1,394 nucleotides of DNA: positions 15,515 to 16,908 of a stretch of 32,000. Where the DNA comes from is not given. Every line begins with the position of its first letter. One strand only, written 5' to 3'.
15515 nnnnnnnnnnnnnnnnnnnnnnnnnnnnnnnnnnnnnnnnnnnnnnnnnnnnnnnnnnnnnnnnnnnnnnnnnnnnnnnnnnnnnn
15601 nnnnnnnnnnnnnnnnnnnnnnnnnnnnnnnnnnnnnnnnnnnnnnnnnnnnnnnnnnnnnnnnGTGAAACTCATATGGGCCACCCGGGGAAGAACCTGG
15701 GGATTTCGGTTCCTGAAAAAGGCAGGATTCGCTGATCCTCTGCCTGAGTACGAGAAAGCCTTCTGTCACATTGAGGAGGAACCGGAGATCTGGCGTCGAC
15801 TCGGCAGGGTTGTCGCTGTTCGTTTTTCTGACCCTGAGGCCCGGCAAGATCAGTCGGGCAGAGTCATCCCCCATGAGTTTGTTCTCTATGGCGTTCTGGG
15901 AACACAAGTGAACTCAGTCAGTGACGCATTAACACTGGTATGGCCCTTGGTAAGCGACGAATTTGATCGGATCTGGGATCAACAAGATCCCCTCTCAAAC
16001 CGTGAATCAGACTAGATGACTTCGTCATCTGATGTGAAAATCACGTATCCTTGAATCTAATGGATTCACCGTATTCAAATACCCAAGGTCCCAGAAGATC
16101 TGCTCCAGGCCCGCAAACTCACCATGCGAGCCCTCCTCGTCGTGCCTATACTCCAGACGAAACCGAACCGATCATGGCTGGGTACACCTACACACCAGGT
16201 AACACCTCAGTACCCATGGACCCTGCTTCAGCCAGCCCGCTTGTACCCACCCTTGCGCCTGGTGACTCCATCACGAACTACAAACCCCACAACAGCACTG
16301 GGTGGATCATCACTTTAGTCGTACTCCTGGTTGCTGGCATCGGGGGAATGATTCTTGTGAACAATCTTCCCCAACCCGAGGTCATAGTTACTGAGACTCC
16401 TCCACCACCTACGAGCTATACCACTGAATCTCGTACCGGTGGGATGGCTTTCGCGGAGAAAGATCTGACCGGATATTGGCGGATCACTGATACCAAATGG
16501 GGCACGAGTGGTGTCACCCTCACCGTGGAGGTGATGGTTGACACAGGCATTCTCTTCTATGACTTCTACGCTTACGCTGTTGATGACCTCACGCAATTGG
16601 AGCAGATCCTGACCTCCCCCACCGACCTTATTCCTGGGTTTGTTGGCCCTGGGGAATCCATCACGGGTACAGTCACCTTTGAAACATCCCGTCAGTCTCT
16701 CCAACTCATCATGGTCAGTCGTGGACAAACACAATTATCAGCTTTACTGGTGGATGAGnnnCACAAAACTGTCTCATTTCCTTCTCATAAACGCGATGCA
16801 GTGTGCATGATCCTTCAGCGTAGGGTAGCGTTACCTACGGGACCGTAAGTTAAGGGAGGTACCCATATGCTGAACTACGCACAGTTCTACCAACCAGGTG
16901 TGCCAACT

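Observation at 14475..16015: Candidate undescribed two-gene module: Ras-like (TRAFAC) GTPase with a hydrophobic C-terminal module, translationally coupled to a 116-aa partner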

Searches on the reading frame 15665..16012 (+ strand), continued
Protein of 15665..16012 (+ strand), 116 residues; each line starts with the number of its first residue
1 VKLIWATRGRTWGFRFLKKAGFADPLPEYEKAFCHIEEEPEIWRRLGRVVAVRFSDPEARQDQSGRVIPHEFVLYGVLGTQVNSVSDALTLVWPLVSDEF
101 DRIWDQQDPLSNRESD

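Call 77: find_related_loci(query=P0340, collection=metagenome_contigs, flank=6000)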
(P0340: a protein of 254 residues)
Query P0340 (254 aa) in metagenome_contigs; peptide patterns used: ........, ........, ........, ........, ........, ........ (x = any residue, [..] = any of these).
141 stretches matched a pattern, but none encodes a relative of the query by tblastn (E <= 1e-3).

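Call 79: find_related_loci(query=A4, collection=metagenome_contigs, flank=6000)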
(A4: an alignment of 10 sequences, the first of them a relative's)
Query A4 (254 aa) in metagenome_contigs; peptide patterns used: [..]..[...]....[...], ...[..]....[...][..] (x = any residue, [..] = any of these).
204 stretches matched a pattern; 116 encode a relative of the query (tblastn E <= 1e-3); the best 80 are kept; 80 distinct loci.
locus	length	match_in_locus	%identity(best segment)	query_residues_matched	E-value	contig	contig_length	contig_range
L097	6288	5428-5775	48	2-119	4e-28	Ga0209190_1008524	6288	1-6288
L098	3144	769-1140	45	2-127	8e-28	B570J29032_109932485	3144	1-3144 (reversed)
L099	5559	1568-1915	47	2-119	2e-27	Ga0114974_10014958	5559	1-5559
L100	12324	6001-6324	38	7-125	2e-19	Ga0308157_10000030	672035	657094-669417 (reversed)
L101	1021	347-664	39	7-124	3e-18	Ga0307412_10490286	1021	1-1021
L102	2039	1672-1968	42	7-116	1e-17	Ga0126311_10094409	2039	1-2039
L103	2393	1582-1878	42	7-116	3e-17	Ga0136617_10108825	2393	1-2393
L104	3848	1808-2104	41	7-116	2e-17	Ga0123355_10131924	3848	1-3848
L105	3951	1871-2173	41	5-116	4e-17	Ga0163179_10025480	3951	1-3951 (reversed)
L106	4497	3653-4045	36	7-158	4e-17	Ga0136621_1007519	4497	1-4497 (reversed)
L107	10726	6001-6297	36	7-116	5e-17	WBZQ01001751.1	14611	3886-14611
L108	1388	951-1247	41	7-116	5e-17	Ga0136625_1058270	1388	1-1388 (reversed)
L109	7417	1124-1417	39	7-115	8e-17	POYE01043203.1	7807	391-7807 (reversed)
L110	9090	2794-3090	41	7-116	1e-16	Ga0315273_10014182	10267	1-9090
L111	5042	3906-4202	41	7-116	1e-16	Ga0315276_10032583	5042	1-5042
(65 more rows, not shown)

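Call 97: search_solved_structures(query=A6, max_evalue=10, show_alignments=2)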
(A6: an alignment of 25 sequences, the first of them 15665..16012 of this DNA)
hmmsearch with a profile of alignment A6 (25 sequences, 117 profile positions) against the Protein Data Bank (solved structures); distinct sequences matched with E-value up to 10: 1.
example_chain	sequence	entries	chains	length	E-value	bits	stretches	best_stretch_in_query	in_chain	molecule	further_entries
4z38_A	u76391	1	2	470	0.63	13.3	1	64-85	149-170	MlnA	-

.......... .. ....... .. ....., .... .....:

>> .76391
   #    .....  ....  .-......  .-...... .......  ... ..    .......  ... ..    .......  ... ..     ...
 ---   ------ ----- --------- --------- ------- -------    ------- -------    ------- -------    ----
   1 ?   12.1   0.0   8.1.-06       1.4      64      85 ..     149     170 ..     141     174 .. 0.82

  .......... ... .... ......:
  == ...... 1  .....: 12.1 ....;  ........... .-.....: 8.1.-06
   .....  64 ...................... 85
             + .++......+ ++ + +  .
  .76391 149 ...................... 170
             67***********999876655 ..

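Call 98: search_dna_similar(query=L004:5225-5836:+, collection=phages, mode=protein, max_evalue=0.00001, max_rows=40, rows=spread)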
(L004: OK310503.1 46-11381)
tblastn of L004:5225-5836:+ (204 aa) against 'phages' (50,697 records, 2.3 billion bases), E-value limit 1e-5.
Records with a match: 6; places in all: 6; records where one place covers at least 80% of the query: 5.
Best place of each record, by identity: >=99% 1; 60-80% 2; <60% 3.
By first word of the organism name: Arthrobacter 3; Rhodococcus 2; Bacteriophage 1.
By host as written in the record: Arthrobacter sp. ATCC 21022 2; Rhodococcus equi 2; Arthrobacter globiformis B-2979 1; - 1.
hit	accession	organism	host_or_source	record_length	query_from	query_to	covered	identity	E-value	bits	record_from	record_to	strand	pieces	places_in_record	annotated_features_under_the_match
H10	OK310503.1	Arthrobacter phage Tokki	Arthrobacter globiformis B-2979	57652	1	204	100%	100.0%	4e-118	374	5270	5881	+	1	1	8: membrane protein | 9: hypothetical protein | 7: terminase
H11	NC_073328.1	Arthrobacter phage Nightmare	Arthrobacter sp. ATCC 21022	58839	2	198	97%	64.0%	3e-71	239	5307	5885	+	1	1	8: hypothetical protein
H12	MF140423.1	Arthrobacter phage Nightmare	Arthrobacter sp. ATCC 21022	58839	2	198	97%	64.0%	3e-71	239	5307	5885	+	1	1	8: hypothetical protein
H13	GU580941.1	Rhodococcus phage ReqiPepy6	Rhodococcus equi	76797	2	187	91%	32.2%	2e-8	59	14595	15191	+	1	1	gp016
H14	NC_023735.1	Rhodococcus phage ReqiPepy6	Rhodococcus equi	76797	2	187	91%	32.2%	2e-8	59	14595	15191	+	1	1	gp016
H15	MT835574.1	Bacteriophage sp.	human fecal samples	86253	93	198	52%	34.9%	2e-11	67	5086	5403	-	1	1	record has no annotation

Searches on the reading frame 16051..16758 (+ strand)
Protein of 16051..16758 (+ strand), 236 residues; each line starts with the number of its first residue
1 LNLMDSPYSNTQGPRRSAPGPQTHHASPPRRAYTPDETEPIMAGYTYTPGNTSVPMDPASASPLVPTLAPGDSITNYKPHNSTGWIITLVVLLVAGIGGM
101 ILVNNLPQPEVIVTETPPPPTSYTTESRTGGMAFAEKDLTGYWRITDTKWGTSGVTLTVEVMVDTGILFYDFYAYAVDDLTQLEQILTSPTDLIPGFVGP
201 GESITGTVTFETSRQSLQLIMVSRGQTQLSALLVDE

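Call 4: search_protein_families(library=pfam, proteins=[window:16051-16758:+], max_evalue=1)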
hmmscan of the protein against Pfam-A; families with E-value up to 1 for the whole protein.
window:16051-16758:+ (236 aa): 0 families

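Call 5: search_protein_families(library=padloc, proteins=[window:16051-16758:+], max_evalue=1)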
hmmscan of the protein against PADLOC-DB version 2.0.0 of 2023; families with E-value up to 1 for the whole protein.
window:16051-16758:+ (236 aa): 0 families

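Call 6: search_protein_families(library=ncbifam, proteins=[window:16051-16758:+], max_evalue=1)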
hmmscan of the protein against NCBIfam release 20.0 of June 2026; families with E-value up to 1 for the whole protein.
window:16051-16758:+ (236 aa): 0 families

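Call 7: search_protein_families(library=phrogs, proteins=[window:16051-16758:+], max_evalue=1)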
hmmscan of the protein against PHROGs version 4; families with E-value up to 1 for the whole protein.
window:16051-16758:+ (236 aa): 2 families
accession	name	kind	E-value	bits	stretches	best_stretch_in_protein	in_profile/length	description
phrog_36371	-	unknown function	0.13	13.1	1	75-95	10-29/44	-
phrog_37920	-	DNA, RNA and nucleotide metabolism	0.25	11.5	1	114-153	144-183/245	HTH DNA binding protein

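Call 100: search_protein_families(library=pfam, proteins=[window:16174-16758:+], max_evalue=0.001)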
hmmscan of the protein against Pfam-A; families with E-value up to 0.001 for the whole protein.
window:16174-16758:+ (195 aa): 0 families
